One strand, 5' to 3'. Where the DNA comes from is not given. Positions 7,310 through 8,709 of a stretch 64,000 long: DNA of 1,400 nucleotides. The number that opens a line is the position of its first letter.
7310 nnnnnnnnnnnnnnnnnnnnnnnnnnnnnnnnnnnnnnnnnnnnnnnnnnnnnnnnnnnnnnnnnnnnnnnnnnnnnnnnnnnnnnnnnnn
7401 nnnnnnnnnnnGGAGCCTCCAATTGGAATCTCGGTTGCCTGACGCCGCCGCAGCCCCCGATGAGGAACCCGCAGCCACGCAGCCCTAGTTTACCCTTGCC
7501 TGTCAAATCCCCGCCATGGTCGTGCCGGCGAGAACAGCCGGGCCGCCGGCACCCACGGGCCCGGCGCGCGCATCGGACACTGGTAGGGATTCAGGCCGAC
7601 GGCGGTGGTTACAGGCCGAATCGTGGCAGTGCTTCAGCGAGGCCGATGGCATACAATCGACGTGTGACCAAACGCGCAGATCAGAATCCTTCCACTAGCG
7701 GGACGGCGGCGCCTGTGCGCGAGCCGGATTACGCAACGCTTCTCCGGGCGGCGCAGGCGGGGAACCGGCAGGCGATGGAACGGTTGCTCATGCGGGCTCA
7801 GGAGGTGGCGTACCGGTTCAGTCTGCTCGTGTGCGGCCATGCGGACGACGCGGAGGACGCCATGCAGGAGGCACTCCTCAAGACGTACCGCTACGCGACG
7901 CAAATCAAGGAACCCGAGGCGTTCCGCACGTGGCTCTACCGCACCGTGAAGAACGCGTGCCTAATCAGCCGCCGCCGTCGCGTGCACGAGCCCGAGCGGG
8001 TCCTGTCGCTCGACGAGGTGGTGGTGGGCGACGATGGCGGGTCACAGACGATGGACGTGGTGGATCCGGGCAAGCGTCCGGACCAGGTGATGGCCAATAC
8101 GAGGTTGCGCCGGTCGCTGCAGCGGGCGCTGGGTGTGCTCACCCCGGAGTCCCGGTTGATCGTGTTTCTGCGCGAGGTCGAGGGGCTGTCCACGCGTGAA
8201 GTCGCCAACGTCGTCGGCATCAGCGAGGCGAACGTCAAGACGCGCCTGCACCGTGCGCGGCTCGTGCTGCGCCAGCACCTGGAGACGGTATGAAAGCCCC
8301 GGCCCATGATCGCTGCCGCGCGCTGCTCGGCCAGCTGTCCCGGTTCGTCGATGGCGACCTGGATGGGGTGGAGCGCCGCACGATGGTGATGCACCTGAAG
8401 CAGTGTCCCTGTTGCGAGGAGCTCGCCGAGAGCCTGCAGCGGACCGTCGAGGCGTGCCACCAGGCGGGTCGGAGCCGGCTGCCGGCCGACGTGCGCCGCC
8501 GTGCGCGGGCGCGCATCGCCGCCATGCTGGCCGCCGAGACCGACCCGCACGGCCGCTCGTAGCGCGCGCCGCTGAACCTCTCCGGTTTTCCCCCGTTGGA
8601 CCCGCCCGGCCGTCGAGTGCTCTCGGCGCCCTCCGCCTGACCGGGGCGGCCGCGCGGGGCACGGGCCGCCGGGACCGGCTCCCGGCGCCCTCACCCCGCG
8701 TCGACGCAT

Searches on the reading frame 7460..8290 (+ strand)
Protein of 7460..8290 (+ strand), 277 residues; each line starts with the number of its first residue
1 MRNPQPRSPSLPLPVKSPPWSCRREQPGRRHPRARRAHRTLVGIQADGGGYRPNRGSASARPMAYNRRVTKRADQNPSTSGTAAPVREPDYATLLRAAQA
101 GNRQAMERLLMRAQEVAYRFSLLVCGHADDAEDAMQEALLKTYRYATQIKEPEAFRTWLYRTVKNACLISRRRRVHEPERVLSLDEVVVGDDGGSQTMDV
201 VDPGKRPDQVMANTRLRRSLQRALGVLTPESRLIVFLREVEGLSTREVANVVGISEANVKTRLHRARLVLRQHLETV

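Call 63: search_protein_families(library=pfam, proteins=[window:7460-8290:+], max_evalue=0.0001)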
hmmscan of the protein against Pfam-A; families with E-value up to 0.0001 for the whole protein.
window:7460-8290:+ (277 aa): 4 families
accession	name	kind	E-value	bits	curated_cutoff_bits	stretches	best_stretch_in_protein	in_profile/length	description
PF08281.18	Sigma70_r4_2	-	7.1e-15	54.8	25.7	1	218-268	2-52/54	Sigma-70, region 4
PF04542.20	Sigma70_r2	-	4.5e-11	42.8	24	1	112-174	8-68/71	Sigma-70 region 2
PF04545.22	Sigma70_r4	-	1.1e-09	38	24.1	1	223-272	1-50/50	Sigma-70, region 4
PF07638.17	Sigma70_ECF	-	2.5e-06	27.9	21.1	1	200-275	117-184/185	ECF sigma factor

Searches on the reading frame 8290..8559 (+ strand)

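Call 63: search_protein_families(library=pfam, proteins=[window:8290-8559:+], max_evalue=0.0001)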
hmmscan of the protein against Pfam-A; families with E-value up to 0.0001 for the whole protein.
window:8290-8559:+ (90 aa): 1 family
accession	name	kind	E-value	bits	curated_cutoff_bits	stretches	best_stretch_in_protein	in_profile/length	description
PF13490.11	zf-HC2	-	5.2e-07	30.1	22.2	1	9-40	1-32/35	Putative zinc-finger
